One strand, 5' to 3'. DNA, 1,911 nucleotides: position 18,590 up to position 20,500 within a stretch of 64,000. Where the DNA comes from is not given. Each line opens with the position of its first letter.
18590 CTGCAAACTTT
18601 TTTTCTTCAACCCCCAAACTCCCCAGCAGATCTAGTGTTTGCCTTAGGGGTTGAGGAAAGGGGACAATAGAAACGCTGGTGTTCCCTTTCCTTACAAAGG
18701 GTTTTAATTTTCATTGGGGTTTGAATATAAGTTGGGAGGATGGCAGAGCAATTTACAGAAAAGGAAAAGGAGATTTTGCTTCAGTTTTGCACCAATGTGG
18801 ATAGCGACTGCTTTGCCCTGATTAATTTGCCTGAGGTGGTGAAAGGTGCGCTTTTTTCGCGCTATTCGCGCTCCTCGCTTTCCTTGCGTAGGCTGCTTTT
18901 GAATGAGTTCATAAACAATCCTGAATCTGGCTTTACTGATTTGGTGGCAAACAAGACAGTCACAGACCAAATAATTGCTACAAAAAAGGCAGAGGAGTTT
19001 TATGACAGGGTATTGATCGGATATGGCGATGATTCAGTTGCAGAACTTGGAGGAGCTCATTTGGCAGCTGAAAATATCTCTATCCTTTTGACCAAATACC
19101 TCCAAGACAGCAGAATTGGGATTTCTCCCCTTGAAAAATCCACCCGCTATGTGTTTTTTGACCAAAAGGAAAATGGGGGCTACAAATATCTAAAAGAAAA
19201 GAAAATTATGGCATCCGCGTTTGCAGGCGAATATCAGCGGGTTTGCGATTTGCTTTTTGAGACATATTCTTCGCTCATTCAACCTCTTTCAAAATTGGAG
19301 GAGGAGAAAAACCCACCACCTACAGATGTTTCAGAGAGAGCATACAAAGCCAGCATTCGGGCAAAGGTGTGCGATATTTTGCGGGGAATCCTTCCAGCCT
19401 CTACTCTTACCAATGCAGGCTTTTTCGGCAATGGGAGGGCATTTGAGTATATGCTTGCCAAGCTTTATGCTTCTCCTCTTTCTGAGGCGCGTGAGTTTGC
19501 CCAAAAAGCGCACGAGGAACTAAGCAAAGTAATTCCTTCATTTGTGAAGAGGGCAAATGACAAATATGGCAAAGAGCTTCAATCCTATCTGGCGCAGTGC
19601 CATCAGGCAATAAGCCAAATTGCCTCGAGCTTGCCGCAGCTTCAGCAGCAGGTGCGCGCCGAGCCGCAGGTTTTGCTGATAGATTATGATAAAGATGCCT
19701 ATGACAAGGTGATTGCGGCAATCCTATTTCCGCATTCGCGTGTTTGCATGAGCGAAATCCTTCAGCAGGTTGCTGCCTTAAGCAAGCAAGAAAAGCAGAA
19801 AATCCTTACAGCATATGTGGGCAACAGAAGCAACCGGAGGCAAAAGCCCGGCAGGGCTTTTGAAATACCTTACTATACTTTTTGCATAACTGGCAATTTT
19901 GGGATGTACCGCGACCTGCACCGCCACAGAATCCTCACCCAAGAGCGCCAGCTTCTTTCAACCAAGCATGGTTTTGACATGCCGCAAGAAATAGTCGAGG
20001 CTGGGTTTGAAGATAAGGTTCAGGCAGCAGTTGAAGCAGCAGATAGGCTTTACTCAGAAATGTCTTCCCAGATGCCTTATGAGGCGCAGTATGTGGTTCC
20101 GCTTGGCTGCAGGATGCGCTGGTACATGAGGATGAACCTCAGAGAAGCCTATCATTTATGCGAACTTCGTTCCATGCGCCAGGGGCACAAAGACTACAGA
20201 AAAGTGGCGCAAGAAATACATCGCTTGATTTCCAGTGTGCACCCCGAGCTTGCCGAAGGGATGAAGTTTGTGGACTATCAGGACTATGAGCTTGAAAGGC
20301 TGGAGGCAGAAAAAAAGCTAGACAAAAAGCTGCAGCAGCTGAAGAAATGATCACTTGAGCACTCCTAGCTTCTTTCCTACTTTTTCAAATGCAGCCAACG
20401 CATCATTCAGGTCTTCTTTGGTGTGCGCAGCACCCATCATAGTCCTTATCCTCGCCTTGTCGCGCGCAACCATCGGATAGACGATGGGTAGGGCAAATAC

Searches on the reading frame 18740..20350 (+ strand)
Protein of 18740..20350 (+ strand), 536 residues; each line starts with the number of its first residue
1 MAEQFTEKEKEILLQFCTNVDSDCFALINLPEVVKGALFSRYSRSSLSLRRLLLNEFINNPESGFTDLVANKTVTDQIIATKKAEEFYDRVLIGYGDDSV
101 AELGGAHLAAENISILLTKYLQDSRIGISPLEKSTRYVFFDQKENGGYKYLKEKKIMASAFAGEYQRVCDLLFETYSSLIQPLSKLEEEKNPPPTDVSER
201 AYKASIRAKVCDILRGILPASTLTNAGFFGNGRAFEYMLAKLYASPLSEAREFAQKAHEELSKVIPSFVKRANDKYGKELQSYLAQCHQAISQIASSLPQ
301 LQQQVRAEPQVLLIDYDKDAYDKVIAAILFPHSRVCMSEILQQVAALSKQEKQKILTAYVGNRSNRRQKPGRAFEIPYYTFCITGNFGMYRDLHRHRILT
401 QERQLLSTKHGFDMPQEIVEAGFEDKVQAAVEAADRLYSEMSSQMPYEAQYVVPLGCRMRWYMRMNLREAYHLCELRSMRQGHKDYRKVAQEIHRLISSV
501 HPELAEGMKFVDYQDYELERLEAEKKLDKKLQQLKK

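Call 8: search_protein_families(library=pfam, proteins=[window:18740-20350:+], max_evalue=0.01)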
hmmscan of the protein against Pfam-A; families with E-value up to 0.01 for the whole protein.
window:18740-20350:+ (536 aa): 2 families
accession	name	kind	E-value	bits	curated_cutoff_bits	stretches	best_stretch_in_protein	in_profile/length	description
PF02511.20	Thy1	-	1.7e-43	149.1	24.8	2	313-503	2-191/191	Thymidylate synthase complementing protein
PF19891.5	DUF6364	-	0.0052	17.7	27.3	0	247-317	14-58/70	Family of unknown function (DUF6364)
